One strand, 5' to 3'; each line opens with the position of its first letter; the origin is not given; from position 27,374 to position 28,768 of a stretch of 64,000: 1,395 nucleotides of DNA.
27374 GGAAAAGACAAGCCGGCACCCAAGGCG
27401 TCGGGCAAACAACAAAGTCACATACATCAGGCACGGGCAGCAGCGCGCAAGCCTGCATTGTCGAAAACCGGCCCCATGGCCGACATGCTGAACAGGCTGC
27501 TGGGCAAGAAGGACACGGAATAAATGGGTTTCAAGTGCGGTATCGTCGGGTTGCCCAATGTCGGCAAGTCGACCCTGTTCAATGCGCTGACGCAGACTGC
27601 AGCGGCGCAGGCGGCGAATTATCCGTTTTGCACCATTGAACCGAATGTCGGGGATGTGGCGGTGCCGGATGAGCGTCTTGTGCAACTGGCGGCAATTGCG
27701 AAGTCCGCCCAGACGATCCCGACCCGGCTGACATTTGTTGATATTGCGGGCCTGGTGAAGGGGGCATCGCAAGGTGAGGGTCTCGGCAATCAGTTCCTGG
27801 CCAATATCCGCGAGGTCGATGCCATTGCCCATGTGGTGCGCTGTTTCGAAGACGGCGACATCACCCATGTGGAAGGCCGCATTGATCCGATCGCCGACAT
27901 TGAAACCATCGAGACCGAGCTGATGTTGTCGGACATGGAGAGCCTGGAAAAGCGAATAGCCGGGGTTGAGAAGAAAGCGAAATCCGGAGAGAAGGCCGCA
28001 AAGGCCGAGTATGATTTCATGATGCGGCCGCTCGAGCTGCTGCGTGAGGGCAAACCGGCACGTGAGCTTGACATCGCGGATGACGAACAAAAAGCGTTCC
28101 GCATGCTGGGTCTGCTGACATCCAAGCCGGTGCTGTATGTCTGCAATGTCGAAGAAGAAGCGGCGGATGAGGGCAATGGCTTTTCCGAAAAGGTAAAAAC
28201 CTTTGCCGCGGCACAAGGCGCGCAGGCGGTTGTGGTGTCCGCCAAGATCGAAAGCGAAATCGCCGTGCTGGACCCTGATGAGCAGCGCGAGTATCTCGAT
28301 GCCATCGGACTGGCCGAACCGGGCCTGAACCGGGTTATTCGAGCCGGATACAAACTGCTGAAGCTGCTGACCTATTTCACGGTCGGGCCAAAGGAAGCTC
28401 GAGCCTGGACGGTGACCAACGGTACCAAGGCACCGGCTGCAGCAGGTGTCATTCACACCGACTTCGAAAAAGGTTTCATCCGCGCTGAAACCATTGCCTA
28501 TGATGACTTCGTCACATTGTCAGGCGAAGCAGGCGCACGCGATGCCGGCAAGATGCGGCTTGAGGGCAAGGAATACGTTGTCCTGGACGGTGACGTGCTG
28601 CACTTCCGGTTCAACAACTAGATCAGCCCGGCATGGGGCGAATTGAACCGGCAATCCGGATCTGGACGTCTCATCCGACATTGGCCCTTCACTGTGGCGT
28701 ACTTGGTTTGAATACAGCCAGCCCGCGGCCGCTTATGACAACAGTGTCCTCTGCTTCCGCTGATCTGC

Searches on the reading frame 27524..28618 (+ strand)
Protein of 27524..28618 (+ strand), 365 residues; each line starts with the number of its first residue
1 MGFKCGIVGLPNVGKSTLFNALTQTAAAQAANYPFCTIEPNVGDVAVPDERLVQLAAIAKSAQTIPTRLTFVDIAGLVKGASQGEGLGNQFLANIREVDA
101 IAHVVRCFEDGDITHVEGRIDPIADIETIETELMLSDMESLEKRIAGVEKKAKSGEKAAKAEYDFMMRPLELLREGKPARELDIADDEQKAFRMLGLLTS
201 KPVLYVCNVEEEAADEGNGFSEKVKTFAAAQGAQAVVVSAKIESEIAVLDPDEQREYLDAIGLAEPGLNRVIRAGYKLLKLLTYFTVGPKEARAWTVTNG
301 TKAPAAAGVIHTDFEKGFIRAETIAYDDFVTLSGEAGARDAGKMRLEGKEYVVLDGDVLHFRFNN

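Call 95: search_protein_families(library=pfam, proteins=[window:27524-28618:+])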
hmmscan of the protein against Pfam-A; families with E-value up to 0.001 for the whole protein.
window:27524-28618:+ (365 aa): 3 families
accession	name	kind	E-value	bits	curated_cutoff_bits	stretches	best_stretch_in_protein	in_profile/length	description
PF06071.19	YchF-GTPase_C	-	6.8e-39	132.3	27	1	281-364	1-84/84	Protein of unknown function (DUF933)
PF01926.29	MMR_HSR1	-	2.4e-23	82.8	21.9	1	5-118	2-94/113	50S ribosome-binding GTPase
PF02421.24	FeoB_N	-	5.5e-08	32.9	27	1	5-49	3-46/156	Ferrous iron transport protein B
